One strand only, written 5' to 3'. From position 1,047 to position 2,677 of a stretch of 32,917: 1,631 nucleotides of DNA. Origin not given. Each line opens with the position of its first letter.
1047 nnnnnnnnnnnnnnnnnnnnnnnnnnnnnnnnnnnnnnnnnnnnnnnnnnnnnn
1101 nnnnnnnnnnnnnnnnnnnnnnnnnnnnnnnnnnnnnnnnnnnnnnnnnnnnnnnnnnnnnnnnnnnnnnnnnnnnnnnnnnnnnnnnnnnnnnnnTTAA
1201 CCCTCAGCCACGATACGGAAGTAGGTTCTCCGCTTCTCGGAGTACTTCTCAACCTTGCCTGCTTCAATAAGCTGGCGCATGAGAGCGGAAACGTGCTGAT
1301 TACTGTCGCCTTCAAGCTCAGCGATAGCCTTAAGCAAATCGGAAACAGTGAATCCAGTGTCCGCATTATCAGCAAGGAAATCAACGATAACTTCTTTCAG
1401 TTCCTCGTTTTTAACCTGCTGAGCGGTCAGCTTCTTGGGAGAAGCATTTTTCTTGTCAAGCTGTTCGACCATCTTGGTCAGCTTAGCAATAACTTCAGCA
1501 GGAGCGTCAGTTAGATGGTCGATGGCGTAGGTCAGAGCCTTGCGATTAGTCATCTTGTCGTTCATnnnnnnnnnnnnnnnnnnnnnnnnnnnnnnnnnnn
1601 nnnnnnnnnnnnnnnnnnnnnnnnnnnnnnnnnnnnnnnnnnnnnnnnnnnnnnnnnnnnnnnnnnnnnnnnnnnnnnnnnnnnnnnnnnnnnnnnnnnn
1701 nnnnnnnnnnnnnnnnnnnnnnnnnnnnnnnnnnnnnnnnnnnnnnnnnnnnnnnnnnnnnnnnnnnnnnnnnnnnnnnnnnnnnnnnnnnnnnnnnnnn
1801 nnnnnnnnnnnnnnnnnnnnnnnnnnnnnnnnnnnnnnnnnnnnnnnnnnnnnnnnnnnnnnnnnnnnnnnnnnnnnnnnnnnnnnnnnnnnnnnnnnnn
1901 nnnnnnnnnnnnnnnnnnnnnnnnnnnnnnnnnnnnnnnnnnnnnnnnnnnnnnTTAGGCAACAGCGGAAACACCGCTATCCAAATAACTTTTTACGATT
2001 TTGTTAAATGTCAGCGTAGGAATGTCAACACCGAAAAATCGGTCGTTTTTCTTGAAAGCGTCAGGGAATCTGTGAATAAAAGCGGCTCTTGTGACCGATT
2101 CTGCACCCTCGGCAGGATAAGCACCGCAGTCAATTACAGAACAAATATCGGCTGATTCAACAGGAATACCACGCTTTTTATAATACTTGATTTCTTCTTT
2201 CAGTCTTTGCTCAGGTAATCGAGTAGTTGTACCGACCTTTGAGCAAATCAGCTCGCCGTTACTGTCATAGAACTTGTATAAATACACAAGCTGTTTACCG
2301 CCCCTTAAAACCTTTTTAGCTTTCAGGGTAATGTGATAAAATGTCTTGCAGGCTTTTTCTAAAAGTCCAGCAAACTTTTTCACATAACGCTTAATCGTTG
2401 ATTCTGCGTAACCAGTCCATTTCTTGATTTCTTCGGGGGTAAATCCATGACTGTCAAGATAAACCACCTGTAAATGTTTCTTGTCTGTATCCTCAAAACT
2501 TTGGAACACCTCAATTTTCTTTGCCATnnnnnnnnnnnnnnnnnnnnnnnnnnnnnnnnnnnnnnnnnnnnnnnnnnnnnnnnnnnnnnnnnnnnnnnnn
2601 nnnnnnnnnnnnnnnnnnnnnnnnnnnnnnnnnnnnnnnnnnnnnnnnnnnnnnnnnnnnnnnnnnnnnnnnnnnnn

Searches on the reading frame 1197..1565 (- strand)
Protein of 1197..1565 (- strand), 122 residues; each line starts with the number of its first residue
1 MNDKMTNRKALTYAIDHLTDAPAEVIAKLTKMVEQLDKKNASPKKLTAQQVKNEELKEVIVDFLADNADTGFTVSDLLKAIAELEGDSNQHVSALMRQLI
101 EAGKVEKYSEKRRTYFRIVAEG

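Call 16: search_protein_families(library=pfam, proteins=[window:1197-1565:-], max_evalue=0.01)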
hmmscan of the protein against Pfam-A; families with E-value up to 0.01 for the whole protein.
window:1197-1565:- (122 aa): 1 family
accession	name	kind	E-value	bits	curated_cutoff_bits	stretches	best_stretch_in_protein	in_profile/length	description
PF13463.12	HTH_27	-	0.0042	17.8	22.2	0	90-122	33-68/68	Winged helix DNA-binding domain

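Call 17: search_protein_families(library=phrogs, proteins=[window:1197-1565:-], max_evalue=0.001)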
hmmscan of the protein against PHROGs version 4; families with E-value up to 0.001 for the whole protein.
window:1197-1565:- (122 aa): 1 family
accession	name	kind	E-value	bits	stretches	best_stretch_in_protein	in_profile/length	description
phrog_19455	-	unknown function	0.00024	22.3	1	18-107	22-114/138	-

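Call 38: search_dna_similar(query=window:1197-1562:-, collection=phages, mode=protein, max_rows=15, max_evalue=0.001)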
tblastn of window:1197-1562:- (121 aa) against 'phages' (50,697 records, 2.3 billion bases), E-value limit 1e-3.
Records with a match: 1; places in all: 1; records where one place covers at least 80% of the query: 0.
Best place of each record, by identity: <60% 1.
By first word of the organism name: Bacteriophage 1.
By host as written in the record: - 1.
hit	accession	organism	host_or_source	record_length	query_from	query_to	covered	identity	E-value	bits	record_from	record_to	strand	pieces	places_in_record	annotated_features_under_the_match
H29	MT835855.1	Bacteriophage sp.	human fecal samples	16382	32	100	57%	39.1%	3e-4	44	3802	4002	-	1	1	record has no annotation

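Call 56: search_solved_structures(query=window:1197-1562:-, max_evalue=1)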
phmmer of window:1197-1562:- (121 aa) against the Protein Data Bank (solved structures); distinct sequences matched with E-value up to 1: 23.
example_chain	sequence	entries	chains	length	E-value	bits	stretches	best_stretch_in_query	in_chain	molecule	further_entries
3kto_A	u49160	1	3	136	0.13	15.8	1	6-76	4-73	Response regulator receiver protein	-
8fkj_G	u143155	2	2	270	0.18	15.4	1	21-83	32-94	ATP synthase subunit gamma | ATP synthase subunit gamma, mitochondrial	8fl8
8f2k_G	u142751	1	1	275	0.18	15.4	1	21-83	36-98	ATP synthase subunit gamma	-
2hld_G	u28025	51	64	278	0.18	15.4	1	21-83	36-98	ATP synthase gamma chain, mitochondrial | ATP SYNTHASE SUBUNIT GAMMA, MITOCHONDRIAL | ATP synthase subunit gamma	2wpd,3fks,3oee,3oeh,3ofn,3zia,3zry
3oe7_G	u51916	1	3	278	0.18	15.4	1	21-83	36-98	ATP synthase subunit gamma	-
2xok_G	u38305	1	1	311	0.22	15.1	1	21-83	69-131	ATP SYNTHASE SUBUNIT GAMMA, MITOCHONDRIAL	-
8so0_A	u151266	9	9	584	0.51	14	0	52-99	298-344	Serine/threonine-protein phosphatase 2A 65 kDa regulatory subunit A alpha isoform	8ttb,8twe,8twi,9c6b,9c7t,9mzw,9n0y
5w0w_A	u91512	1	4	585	0.51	14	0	52-99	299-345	Serine/threonine-protein phosphatase 2A 65 kDa regulatory subunit A alpha isoform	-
2pkg_A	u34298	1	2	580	0.51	13.9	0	52-99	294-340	Serine/threonine-protein phosphatase 2A 65 kDa regulatory subunit A alpha isoform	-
2nyl_A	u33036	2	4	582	0.52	13.9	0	52-99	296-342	Protein phosphatase 2, regulatory subunit A (PR 65), alpha isoform | Protein phosphatase 2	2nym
3dw8_A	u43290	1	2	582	0.52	13.9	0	52-99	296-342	Serine/threonine-protein phosphatase 2A 65 kDa regulatory subunit A alpha isoform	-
4i5l_A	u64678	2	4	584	0.52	13.9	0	52-99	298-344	Serine/threonine-protein phosphatase 2A 65 kDa regulatory subunit A alpha isoform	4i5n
1b3u_A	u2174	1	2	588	0.52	13.9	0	52-99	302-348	PROTEIN (PROTEIN PHOSPHATASE PP2A)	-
2ie3_A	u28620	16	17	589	0.53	13.9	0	52-99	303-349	Protein Phosphatase 2, regulatory subunit A (PR 65), alpha isoform | Serine/threonine-protein phosphatase 2A 65 kDa regulatory subunit A alpha isoform | PP2A-A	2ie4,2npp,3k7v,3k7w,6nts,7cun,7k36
6iur_A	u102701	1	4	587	0.53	13.9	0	52-99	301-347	PP2A scaffolding subunit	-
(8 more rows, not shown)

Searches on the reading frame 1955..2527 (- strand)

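Call 16: search_protein_families(library=pfam, proteins=[window:1955-2527:-], max_evalue=0.01)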
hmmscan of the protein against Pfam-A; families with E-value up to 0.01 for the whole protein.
window:1955-2527:- (190 aa): 1 family
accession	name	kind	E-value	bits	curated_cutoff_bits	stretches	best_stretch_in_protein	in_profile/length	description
PF10544.15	T5orf172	-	0.0046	17.9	20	1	80-135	2-54/101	T5orf172 domain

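Call 17: search_protein_families(library=phrogs, proteins=[window:1955-2527:-], max_evalue=0.001)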
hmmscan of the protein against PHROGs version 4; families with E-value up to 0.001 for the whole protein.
window:1955-2527:- (190 aa): 0 families
